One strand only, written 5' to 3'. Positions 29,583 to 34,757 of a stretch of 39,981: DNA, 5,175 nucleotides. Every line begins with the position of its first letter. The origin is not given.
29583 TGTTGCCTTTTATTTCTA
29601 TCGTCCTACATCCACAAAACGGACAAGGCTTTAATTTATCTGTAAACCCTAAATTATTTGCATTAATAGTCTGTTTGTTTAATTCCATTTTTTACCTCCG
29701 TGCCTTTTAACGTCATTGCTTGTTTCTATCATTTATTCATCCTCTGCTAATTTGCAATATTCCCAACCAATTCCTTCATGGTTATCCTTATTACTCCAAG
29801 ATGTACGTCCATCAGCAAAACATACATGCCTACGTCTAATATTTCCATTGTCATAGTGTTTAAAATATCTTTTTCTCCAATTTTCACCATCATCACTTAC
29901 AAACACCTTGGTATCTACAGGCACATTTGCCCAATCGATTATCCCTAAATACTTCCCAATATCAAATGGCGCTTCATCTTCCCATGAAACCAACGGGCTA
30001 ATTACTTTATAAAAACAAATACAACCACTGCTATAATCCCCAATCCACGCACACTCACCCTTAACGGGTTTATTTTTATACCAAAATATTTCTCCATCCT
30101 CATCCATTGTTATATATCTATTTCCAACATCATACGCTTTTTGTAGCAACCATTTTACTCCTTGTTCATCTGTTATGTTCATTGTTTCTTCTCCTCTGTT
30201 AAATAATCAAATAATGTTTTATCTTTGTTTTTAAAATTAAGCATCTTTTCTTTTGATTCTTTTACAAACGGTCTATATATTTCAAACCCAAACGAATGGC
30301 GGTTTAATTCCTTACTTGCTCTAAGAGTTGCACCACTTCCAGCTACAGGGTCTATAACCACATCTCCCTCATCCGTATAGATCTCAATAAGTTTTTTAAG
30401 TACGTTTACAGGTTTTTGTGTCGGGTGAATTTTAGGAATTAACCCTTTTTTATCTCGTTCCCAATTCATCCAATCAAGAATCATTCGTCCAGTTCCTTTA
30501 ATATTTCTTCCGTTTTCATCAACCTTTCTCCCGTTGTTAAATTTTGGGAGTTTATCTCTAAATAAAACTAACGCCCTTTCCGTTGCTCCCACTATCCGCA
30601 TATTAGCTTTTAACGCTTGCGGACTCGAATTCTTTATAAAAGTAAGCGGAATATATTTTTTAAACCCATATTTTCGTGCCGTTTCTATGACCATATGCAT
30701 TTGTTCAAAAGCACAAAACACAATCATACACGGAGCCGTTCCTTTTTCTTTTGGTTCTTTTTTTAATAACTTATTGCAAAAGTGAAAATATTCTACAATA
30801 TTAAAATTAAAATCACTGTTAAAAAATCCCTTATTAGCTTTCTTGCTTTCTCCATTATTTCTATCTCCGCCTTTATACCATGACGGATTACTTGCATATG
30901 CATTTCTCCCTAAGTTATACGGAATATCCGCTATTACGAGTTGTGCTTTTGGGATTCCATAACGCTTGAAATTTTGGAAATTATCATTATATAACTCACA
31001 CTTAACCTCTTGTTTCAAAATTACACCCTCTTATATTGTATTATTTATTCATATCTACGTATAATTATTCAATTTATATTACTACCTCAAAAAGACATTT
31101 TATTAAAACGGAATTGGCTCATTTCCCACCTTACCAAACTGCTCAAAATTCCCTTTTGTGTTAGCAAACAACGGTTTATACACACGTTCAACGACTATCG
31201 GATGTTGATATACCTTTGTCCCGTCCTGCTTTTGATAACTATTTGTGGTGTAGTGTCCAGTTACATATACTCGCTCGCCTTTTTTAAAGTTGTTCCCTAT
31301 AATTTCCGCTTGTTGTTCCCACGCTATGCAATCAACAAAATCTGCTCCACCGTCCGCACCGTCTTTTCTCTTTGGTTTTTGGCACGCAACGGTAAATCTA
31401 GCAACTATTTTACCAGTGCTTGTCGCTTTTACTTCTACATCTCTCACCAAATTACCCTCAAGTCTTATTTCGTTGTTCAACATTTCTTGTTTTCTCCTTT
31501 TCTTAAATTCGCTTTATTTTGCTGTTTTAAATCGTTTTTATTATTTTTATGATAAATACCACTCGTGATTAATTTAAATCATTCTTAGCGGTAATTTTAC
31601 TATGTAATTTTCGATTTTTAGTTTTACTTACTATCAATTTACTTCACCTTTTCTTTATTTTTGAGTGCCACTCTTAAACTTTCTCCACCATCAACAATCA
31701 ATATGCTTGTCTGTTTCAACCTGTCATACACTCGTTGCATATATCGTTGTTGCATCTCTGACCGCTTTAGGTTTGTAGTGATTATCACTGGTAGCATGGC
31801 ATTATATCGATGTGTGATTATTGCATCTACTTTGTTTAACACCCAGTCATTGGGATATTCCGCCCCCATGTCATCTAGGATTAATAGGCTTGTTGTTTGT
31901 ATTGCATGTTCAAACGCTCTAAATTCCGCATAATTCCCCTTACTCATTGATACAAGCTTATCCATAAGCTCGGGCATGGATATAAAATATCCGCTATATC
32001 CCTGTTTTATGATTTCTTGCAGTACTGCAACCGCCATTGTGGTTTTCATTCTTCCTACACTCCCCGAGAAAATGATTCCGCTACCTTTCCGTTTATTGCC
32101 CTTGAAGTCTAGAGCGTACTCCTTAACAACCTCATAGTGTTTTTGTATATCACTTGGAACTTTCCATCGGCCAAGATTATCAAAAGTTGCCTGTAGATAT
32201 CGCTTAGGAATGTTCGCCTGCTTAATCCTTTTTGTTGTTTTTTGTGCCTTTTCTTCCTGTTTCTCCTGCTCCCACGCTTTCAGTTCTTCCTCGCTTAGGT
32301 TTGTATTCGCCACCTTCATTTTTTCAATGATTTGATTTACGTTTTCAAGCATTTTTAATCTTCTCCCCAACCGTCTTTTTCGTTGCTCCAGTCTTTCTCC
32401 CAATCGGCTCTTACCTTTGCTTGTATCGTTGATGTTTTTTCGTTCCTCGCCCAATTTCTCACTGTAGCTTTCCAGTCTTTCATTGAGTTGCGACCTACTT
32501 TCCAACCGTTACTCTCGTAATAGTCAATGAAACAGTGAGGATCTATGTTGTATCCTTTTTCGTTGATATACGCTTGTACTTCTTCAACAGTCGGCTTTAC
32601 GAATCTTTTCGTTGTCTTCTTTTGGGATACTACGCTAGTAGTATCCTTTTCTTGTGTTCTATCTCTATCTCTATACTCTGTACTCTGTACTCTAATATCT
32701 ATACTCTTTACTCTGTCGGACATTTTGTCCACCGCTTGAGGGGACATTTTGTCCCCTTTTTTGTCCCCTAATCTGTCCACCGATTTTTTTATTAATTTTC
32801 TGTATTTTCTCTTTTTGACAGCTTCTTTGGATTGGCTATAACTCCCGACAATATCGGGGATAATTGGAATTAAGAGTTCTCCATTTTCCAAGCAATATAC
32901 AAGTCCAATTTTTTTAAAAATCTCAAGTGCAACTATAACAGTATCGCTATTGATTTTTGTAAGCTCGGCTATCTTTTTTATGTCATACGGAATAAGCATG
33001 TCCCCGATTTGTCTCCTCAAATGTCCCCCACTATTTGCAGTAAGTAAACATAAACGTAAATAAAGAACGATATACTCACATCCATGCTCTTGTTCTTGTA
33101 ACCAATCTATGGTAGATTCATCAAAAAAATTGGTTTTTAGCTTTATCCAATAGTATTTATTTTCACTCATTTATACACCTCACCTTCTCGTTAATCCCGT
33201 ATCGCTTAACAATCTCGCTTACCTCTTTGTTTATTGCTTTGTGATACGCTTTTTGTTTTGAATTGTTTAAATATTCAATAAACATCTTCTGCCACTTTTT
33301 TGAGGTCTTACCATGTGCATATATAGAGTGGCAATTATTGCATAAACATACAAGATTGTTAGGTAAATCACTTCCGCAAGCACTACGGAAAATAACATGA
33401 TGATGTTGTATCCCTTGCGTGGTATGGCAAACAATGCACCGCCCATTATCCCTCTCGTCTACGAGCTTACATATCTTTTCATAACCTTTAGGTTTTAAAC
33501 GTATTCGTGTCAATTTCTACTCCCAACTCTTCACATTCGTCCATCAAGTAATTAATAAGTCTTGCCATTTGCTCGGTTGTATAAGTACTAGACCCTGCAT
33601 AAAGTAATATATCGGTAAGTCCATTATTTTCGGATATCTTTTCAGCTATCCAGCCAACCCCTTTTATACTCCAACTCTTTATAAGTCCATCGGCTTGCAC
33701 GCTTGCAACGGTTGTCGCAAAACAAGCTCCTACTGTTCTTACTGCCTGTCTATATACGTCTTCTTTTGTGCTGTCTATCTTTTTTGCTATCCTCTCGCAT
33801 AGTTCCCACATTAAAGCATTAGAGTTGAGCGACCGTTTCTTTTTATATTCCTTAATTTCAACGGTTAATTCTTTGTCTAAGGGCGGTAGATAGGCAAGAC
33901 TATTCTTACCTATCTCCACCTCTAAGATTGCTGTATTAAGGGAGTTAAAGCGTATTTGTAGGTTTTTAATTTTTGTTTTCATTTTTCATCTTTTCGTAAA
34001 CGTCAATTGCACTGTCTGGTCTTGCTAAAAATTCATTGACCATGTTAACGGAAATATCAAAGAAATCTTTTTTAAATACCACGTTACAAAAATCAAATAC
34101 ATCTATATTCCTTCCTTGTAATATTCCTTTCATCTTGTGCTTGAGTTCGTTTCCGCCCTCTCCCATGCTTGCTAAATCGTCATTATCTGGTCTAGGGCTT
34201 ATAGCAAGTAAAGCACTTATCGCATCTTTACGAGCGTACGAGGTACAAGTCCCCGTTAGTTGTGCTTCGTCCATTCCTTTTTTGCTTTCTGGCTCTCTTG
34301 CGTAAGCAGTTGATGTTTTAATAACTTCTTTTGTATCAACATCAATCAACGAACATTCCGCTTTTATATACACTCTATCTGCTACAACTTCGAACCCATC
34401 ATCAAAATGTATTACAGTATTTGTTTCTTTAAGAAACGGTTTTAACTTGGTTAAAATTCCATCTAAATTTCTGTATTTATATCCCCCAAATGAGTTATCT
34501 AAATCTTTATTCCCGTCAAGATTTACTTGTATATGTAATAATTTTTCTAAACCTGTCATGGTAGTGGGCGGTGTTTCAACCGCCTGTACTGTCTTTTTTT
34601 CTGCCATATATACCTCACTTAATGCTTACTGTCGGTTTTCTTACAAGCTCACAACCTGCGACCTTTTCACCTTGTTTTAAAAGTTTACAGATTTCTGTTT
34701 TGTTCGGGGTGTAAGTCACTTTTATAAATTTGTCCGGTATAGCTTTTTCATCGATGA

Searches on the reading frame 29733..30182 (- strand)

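Call 97: search_protein_families(library=phrogs, proteins=[window:29733-30182:-], max_evalue=0.0001)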
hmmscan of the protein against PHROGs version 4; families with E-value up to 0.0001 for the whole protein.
window:29733-30182:- (149 aa): 3 families
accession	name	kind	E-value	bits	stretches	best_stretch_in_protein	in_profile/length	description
phrog_21026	-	unknown function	4.8e-38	131.4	1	1-148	1-144/147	-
phrog_22292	-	unknown function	1.6e-06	29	1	12-76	78-141/155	-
phrog_1972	-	unknown function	1.7e-06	28.8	1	22-50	47-77/160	-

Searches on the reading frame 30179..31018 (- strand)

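Call 97: search_protein_families(library=phrogs, proteins=[window:30179-31018:-], max_evalue=0.0001)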
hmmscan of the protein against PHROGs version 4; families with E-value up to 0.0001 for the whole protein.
window:30179-31018:- (279 aa): 8 families
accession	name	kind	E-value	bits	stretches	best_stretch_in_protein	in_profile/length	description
phrog_67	-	other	5.7e-43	149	1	3-262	120-346/743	DNA methyltransferase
phrog_3008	-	other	8.7e-21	75.3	1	179-260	128-212/244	DNA methyltransferase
phrog_498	-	other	2.6e-14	53.7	1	183-266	348-427/633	DNA methyltransferase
phrog_18293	-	other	3.8e-13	50.4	1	196-260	44-108/119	methyltransferase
phrog_6952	-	other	5.3e-10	40.4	1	186-248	102-164/181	DNA methyltransferase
phrog_23085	-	unknown function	3.3e-09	37.5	1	197-267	43-113/138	-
phrog_23148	-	unknown function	9.9e-06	26.7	1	196-246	83-133/165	-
phrog_16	-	DNA, RNA and nucleotide metabolism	8.4e-05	21.9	1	196-277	848-929/986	DNA helicase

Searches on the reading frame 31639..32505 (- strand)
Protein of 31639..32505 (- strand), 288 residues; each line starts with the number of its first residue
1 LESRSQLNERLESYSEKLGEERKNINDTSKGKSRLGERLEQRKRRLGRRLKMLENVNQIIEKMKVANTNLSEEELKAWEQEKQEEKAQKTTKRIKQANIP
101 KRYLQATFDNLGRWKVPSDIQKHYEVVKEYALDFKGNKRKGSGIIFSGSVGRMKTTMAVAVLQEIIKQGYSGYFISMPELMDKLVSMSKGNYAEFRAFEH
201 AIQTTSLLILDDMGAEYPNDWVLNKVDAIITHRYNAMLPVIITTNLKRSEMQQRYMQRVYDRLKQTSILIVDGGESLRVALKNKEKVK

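Call 97: search_protein_families(library=phrogs, proteins=[window:31639-32505:-], max_evalue=0.0001)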
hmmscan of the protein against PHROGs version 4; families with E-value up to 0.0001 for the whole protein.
window:31639-32505:- (288 aa): 5 families
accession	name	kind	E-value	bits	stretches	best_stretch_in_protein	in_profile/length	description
phrog_50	-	DNA, RNA and nucleotide metabolism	1.9e-53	183.4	1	71-287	303-519/570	DnaC-like helicase loader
phrog_3277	-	DNA, RNA and nucleotide metabolism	3.1e-26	93.2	1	138-287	7-162/168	DnaC-like helicase loader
phrog_26922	-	DNA, RNA and nucleotide metabolism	3.1e-10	41.5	1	201-267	8-74/92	DnaC-like helicase loader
phrog_15321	-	unknown function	2e-06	28.9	0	205-264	8-73/93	-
phrog_27475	-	unknown function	2e-06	27.6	1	7-285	313-590/599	-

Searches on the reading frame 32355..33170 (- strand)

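Call 97: search_protein_families(library=phrogs, proteins=[window:32355-33170:-], max_evalue=0.0001)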
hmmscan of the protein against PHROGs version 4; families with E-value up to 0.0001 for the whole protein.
window:32355-33170:- (271 aa): 8 families
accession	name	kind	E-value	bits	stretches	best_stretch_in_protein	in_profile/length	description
phrog_5968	-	DNA, RNA and nucleotide metabolism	3.6e-30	106.2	1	4-180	8-174/273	replisome organizer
phrog_4880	-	DNA, RNA and nucleotide metabolism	7e-29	102.2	1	4-182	2-173/304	replisome organizer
phrog_15768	-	unknown function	2.2e-27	97.5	1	141-252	98-192/228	-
phrog_10469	-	DNA, RNA and nucleotide metabolism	4.2e-24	86.4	1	4-187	5-193/305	DnaD-like helicase loader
phrog_1163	-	unknown function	8.5e-19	69.3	1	5-205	3-185/273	-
phrog_186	-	DNA, RNA and nucleotide metabolism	3e-13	51.1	1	3-182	17-175/308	DnaD-like helicase loader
phrog_28809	-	unknown function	2.5e-10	41.4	1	166-248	109-188/211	-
phrog_11769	-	unknown function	3.7e-05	23.8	1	7-101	8-101/431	-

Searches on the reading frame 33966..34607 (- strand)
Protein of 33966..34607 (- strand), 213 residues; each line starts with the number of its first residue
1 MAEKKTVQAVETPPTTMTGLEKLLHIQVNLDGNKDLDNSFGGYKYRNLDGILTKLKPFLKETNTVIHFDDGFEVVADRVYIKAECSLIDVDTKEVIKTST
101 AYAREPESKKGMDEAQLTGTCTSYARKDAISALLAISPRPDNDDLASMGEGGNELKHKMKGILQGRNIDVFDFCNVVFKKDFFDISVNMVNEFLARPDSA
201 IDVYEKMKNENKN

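Call 97: search_protein_families(library=phrogs, proteins=[window:33966-34607:-], max_evalue=0.0001)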
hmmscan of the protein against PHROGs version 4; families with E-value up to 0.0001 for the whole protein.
window:33966-34607:- (213 aa): 2 families
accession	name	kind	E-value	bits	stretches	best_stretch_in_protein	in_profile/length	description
phrog_155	-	DNA, RNA and nucleotide metabolism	5.4e-25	89.6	1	5-146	54-195/308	Erf-like ssDNA annealing protein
phrog_2324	-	DNA, RNA and nucleotide metabolism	2.3e-07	31.6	1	17-146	9-130/193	Erf-like ssDNA annealing protein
